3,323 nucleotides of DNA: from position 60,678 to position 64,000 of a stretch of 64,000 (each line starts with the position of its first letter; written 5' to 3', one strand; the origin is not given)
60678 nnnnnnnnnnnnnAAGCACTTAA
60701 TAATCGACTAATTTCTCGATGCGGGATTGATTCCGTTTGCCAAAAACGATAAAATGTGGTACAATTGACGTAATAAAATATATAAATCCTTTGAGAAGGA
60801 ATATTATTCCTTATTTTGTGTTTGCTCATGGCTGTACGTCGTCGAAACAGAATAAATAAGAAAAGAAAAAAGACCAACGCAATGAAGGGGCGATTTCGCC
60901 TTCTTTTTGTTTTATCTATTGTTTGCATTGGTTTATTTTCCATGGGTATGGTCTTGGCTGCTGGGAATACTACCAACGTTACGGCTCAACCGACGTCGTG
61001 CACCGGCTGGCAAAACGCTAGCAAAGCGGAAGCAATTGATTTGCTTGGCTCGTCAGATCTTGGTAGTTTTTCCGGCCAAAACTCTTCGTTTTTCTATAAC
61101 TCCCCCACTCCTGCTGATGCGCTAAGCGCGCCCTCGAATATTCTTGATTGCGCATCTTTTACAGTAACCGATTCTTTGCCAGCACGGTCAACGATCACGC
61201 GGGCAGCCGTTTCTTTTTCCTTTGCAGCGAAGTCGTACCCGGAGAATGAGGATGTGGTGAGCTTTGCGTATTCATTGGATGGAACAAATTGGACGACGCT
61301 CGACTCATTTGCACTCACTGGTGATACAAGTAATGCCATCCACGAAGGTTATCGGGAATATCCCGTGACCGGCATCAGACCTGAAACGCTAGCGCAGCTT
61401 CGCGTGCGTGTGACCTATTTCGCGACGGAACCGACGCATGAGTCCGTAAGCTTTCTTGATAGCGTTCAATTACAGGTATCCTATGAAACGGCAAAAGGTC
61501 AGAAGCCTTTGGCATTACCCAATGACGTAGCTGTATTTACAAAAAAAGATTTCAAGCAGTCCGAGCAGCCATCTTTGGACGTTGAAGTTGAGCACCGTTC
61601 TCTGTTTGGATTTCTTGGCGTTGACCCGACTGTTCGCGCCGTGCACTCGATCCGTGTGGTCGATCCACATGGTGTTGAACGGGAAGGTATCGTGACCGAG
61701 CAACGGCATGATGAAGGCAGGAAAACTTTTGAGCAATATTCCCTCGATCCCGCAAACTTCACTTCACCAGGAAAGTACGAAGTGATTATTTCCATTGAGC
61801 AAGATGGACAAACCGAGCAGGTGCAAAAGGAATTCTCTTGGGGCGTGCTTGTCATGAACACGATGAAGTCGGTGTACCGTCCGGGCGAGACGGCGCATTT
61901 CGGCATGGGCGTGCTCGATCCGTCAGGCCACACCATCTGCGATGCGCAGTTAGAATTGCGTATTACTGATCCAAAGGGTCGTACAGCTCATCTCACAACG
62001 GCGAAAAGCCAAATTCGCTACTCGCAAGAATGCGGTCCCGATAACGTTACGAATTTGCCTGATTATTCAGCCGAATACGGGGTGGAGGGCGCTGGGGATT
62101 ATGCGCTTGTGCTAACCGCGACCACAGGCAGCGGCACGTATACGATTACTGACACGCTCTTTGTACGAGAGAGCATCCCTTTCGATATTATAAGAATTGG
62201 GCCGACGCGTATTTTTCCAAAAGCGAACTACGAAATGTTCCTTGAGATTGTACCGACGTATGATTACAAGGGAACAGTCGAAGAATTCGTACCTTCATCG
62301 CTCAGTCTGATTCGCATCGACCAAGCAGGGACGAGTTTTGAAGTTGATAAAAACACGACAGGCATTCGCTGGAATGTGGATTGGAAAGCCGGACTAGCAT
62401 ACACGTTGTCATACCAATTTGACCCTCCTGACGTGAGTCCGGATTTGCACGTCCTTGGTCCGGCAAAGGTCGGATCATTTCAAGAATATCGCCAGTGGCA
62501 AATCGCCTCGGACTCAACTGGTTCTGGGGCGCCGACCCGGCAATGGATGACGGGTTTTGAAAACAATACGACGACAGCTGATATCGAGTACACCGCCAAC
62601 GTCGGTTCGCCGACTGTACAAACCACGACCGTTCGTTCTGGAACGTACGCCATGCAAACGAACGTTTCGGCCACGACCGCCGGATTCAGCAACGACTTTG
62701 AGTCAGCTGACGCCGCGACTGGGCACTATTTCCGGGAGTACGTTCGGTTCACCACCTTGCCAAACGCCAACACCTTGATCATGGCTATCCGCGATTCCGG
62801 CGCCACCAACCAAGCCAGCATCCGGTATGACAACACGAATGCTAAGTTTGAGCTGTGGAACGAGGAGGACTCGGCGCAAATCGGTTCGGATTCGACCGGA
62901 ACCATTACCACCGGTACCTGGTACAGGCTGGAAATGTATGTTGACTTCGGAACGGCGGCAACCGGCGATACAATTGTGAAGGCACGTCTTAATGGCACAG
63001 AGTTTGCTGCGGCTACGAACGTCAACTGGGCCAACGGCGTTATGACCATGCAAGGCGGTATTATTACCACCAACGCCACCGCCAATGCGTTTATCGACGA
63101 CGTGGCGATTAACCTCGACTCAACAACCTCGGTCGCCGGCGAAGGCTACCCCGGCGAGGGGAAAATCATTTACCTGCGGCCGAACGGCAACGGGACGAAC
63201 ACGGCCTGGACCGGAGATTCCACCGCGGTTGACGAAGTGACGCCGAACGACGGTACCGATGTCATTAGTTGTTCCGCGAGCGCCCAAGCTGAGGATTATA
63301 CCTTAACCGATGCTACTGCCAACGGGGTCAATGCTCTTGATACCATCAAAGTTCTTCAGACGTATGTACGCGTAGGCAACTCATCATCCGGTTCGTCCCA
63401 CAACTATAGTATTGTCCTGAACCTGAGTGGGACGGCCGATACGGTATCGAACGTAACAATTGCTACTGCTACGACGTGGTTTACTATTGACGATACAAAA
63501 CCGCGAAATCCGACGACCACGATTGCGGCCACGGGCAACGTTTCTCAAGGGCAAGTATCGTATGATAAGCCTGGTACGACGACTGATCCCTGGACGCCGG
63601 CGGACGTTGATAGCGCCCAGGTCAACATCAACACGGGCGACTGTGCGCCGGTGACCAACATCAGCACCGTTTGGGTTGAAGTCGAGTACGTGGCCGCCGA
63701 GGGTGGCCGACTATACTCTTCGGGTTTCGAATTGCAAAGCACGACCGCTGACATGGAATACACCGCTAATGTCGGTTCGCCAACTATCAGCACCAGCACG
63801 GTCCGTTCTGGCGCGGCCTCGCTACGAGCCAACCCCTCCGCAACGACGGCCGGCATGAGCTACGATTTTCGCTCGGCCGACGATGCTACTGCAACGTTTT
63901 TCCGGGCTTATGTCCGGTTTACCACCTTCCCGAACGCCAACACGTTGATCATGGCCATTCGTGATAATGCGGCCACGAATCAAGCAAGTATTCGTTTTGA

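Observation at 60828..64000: Unannotated open frame of more than 1050 codons: secreted repeat protein with LamG/ConA-like modules adjacent to the surface-glycan cluster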

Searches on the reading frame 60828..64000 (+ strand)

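Call 4: search_protein_families(library=pfam, proteins=[window:60828-64000:+], max_evalue=1)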
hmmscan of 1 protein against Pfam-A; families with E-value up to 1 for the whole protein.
window:60828-64000:+ (1057 aa): 3 families
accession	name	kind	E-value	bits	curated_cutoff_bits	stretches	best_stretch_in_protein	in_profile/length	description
PF01835.25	MG2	-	2e-07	31.7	32.8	1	345-392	6-53/96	MG2 domain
PF20234.3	DUF6591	-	0.14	12.3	27.1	0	999-1033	134-168/228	Family of unknown function (DUF6591)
PF16468.10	DUF5049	-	0.68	10.3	28.7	0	651-663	9-21/57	Domain of unknown function (DUF5049)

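Call 5: search_protein_families(library=ncbifam, proteins=[window:60828-64000:+], max_evalue=1)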
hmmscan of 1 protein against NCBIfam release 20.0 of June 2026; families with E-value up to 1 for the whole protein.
window:60828-64000:+ (1057 aa): 0 families

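Call 6: search_solved_structures(query=window:60828-64000:+, max_evalue=1)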
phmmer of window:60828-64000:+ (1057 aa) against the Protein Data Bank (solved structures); distinct sequences matched with E-value up to 1: 1.
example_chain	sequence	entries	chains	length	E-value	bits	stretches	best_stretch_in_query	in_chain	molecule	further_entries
2p9r_A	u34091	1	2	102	0.17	13.1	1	342-386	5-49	Alpha-2-macroglobulin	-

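Call 11: find_homologous_proteins(query=window:60828-64000:+)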
Query window:60828-64000:+ (1057 aa): 11 proteins with E <= 0.001 among 8000 candidates.
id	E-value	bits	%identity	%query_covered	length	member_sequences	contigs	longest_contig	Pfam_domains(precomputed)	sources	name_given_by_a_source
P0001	1.9e-54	203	44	25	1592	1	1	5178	-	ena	-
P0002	2.6e-54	203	33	39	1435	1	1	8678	PF10102.15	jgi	jgi:hypothetical protein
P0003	3.0e-53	199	38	28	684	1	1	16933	-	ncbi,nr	ncbi:hypothetical protein KC842_01795, partial [Candidatus Nomurabacteria bacterium]|nr:hypothetical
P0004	2.5e-50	190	32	43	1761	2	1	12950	-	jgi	-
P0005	6.8e-48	182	30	49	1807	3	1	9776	-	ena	-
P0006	3.0e-47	180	33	39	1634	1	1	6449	PF00041.28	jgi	jgi:hypothetical protein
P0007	3.2e-47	179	33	40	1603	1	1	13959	PF23608.2,PF16389.12,PF00041.28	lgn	-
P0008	2.9e-42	163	33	35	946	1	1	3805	PF05635.18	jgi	-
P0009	1.0e-39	155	36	24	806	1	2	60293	-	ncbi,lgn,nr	ncbi:MAG TPA: hypothetical protein VG965_05260 [Patescibacteria group bacterium]|nr:hypothetical pro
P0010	2.2e-39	154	35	26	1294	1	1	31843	-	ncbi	ncbi:MAG: hypothetical protein ABH832_02770 [bacterium]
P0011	1.6e-17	81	29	18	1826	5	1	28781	PF01551.30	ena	-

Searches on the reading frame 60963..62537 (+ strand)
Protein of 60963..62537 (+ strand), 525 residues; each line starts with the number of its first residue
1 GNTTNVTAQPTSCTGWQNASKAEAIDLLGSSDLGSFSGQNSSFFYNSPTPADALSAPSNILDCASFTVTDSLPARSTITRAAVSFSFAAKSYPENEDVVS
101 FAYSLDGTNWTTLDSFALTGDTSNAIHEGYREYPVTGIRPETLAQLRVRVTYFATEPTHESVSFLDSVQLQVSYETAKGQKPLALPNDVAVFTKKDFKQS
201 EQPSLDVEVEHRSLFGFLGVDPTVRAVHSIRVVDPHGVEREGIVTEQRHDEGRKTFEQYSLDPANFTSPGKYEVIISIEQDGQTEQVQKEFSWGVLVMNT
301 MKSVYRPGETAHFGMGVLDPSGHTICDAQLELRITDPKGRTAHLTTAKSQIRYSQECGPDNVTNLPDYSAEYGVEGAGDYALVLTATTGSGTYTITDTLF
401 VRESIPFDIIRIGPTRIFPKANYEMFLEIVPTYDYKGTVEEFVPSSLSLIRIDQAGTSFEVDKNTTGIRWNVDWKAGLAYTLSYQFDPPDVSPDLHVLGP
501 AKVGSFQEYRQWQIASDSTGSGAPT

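Call 80: search_solved_structures(query=A4, max_evalue=1)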
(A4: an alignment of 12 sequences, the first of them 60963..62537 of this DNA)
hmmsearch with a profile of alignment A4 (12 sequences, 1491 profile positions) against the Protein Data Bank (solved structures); distinct sequences matched with E-value up to 1: 1.
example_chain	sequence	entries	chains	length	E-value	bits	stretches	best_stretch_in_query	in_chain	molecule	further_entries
1x5f_A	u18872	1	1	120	0.15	13.1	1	1270-1342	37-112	Neogenin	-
